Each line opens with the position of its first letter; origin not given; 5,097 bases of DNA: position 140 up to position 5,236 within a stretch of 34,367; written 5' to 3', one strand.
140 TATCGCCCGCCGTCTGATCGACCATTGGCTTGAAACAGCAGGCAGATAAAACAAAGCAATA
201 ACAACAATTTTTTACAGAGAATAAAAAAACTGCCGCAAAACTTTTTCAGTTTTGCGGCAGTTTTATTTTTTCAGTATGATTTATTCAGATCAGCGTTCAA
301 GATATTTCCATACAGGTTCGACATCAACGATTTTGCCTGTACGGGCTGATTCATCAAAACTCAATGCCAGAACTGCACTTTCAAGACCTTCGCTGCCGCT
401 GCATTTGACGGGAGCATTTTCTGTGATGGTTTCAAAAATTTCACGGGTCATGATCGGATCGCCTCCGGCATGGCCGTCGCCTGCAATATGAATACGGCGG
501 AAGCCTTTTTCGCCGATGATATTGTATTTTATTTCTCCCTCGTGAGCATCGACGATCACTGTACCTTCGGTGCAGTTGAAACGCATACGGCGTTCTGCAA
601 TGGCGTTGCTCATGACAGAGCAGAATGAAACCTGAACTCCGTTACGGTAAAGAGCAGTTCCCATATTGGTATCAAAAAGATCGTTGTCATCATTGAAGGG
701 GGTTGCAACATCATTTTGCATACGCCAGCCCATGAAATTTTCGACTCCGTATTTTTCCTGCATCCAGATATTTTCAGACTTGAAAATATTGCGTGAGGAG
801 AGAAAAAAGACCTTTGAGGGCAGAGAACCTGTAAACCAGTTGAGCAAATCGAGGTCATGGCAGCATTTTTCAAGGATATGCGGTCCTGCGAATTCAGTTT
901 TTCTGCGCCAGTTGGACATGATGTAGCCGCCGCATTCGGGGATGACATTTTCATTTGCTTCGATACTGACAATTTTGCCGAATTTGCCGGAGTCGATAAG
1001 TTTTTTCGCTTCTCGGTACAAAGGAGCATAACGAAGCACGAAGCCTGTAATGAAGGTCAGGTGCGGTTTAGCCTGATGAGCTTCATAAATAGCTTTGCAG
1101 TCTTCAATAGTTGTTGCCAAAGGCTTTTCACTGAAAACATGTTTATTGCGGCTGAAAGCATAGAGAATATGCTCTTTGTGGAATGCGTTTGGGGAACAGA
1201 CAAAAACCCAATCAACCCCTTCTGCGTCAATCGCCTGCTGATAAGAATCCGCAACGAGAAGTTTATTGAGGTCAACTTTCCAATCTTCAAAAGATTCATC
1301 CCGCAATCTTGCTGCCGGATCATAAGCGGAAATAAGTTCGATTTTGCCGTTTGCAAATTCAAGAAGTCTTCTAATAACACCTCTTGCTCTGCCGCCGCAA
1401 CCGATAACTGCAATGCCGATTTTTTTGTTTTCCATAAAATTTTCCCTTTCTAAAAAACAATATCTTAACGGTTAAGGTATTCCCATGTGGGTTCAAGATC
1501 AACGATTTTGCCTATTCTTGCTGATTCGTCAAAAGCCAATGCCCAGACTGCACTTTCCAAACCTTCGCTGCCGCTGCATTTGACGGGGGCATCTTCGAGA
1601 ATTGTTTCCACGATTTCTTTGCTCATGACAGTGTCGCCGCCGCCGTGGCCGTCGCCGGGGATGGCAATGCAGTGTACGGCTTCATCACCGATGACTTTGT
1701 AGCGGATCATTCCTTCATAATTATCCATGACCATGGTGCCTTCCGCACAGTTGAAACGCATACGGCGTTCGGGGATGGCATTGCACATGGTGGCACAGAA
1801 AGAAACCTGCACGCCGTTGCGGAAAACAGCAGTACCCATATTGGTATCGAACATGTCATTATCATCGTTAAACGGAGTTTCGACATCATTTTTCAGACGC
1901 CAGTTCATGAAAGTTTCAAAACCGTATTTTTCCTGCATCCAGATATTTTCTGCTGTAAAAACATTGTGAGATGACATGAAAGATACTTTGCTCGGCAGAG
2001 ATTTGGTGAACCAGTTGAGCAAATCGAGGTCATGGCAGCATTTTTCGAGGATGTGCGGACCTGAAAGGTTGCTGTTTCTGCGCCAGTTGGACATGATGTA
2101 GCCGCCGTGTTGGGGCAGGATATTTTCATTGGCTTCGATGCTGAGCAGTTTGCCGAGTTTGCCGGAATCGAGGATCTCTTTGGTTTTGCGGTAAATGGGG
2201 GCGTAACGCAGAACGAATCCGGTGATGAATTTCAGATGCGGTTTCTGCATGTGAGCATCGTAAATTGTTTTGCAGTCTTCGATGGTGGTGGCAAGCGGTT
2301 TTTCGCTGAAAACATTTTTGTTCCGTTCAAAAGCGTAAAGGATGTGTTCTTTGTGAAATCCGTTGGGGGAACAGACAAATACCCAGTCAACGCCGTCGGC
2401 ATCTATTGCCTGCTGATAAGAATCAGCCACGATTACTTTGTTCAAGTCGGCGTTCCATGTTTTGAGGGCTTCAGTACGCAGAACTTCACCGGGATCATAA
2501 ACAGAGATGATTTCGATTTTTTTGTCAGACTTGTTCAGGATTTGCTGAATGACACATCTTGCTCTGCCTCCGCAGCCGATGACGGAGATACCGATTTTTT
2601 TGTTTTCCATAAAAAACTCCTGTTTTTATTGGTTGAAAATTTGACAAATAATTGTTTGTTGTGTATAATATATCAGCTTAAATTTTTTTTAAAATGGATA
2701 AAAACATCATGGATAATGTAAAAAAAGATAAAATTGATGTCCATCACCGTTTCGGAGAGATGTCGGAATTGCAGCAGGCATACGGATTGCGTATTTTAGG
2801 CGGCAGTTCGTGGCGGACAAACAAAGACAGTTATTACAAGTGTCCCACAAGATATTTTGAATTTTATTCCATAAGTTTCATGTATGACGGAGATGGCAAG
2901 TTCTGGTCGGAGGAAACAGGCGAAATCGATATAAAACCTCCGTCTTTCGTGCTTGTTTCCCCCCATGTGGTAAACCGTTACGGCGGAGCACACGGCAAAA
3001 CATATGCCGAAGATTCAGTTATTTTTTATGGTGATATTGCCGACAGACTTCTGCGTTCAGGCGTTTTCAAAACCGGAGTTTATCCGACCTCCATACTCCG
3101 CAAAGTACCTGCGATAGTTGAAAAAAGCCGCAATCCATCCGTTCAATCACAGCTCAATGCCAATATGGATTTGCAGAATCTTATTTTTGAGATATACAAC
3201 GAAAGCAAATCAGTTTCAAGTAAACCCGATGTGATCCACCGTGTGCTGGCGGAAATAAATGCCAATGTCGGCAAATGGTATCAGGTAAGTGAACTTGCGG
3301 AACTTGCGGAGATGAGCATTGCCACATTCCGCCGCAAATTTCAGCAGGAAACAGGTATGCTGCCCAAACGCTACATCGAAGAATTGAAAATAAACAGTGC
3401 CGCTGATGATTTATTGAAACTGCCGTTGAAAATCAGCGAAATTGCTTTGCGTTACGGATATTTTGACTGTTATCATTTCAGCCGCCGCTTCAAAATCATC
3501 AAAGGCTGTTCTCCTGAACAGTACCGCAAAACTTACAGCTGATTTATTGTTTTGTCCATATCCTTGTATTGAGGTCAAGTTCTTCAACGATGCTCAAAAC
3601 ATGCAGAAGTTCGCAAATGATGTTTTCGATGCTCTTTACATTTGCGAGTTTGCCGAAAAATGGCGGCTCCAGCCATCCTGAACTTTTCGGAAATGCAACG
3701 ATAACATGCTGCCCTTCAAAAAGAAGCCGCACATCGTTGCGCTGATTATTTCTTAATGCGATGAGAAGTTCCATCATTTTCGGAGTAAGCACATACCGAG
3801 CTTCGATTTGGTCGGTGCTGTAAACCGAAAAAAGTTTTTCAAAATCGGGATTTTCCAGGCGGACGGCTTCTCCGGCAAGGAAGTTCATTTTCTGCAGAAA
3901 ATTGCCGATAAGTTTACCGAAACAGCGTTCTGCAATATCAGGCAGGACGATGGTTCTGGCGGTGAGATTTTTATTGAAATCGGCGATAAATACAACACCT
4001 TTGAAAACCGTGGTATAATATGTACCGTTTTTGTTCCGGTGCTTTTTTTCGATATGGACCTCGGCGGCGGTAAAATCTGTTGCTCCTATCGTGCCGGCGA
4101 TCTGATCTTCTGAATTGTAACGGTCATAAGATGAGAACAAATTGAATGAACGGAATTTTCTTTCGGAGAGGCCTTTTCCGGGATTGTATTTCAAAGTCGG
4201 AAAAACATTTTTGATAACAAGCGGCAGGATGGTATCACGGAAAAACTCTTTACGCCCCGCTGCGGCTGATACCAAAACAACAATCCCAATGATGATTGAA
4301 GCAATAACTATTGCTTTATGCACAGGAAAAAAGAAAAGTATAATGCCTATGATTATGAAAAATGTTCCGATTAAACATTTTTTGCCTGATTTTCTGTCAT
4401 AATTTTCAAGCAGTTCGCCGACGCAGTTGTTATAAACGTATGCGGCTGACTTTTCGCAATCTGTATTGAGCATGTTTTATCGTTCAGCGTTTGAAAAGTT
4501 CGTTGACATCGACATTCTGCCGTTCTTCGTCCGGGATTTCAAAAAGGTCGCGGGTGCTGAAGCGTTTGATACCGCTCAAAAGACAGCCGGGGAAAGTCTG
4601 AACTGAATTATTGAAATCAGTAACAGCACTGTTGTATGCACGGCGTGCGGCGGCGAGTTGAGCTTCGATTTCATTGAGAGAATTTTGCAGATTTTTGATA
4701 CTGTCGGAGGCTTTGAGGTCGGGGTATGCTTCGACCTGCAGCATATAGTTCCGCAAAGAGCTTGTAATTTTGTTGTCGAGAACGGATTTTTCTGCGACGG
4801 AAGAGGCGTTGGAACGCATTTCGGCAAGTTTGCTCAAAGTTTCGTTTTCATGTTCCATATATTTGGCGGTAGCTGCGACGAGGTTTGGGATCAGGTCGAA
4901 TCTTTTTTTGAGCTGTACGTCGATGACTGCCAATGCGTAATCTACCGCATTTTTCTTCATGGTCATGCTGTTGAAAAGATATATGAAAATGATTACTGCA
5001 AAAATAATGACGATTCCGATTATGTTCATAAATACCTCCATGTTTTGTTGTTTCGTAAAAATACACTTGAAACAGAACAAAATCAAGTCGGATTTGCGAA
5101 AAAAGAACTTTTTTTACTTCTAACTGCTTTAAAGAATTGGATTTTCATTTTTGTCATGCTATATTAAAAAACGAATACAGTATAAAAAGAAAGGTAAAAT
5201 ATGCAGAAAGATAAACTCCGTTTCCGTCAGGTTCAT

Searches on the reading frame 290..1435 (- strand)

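Call 13: search_protein_families(library=pfam, proteins=[window:290-1435:-])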
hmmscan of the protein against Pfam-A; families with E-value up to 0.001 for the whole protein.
window:290-1435:- (381 aa): 3 families
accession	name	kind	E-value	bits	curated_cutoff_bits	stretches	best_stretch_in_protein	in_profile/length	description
PF01408.29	GFO_IDH_MocA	-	1.9e-18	67.7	24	1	7-124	2-113/120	Oxidoreductase family, NAD-binding Rossmann fold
PF02894.22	GFO_IDH_MocA_C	-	1.6e-17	64.5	22.9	1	144-371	1-217/218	Oxidoreductase family, C-terminal alpha/beta domain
PF22725.1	GFO_IDH_MocA_C3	-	1.5e-13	51.2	27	1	140-293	1-123/124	GFO/IDH/MocA C-terminal domain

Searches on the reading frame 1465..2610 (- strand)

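Call 13: search_protein_families(library=pfam, proteins=[window:1465-2610:-])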
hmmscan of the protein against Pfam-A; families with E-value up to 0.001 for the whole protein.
window:1465-2610:- (381 aa): 3 families
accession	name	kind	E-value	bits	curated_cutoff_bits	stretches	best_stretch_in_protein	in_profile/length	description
PF01408.29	GFO_IDH_MocA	-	4.8e-19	69.7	24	1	7-123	2-112/120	Oxidoreductase family, NAD-binding Rossmann fold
PF22725.1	GFO_IDH_MocA_C3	-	2.7e-13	50.4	27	1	140-293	1-123/124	GFO/IDH/MocA C-terminal domain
PF02894.22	GFO_IDH_MocA_C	-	3.6e-12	47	22.9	1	144-371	1-217/218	Oxidoreductase family, C-terminal alpha/beta domain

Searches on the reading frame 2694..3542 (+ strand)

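Call 13: search_protein_families(library=pfam, proteins=[window:2694-3542:+])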
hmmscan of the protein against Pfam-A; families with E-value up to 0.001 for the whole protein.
window:2694-3542:+ (282 aa): 3 families
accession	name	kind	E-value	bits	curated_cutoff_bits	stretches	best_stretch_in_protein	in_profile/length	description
PF12833.13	HTH_18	-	3.1e-20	72.7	33.6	1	201-279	1-79/80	Helix-turn-helix domain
PF00165.29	HTH_AraC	-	6.5e-14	52.1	26.6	2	245-279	9-42/42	Bacterial regulatory helix-turn-helix proteins, AraC family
PF02311.25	AraC_binding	-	9.8e-05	22.5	21.1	1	47-144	13-99/135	AraC-like ligand binding domain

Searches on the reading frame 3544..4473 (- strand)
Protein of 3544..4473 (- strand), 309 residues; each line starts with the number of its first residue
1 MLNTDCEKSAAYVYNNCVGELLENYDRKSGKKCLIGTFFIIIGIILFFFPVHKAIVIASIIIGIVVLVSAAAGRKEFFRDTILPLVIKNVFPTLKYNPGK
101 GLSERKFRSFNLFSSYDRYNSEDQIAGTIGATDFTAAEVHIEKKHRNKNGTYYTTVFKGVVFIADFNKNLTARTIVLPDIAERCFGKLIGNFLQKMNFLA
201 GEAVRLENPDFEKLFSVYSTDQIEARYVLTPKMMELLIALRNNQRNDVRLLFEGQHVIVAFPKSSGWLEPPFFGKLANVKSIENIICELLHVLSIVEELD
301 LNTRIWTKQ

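Call 13: search_protein_families(library=pfam, proteins=[window:3544-4473:-])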
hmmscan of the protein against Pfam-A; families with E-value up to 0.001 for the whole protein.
window:3544-4473:- (309 aa): 1 family
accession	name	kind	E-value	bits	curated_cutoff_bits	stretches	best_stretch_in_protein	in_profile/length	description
PF11335.13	DUF3137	-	1.2e-37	129.3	26.1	1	155-301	1-139/139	Protein of unknown function (DUF3137)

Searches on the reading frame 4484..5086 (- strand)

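Call 13: search_protein_families(library=pfam, proteins=[window:4484-5086:-])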
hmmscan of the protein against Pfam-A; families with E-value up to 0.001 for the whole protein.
window:4484-5086:- (200 aa): 1 family
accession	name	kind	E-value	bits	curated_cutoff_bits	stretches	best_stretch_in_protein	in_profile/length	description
PF04011.17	LemA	-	2e-44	151.4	26.2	1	52-195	2-148/149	LemA family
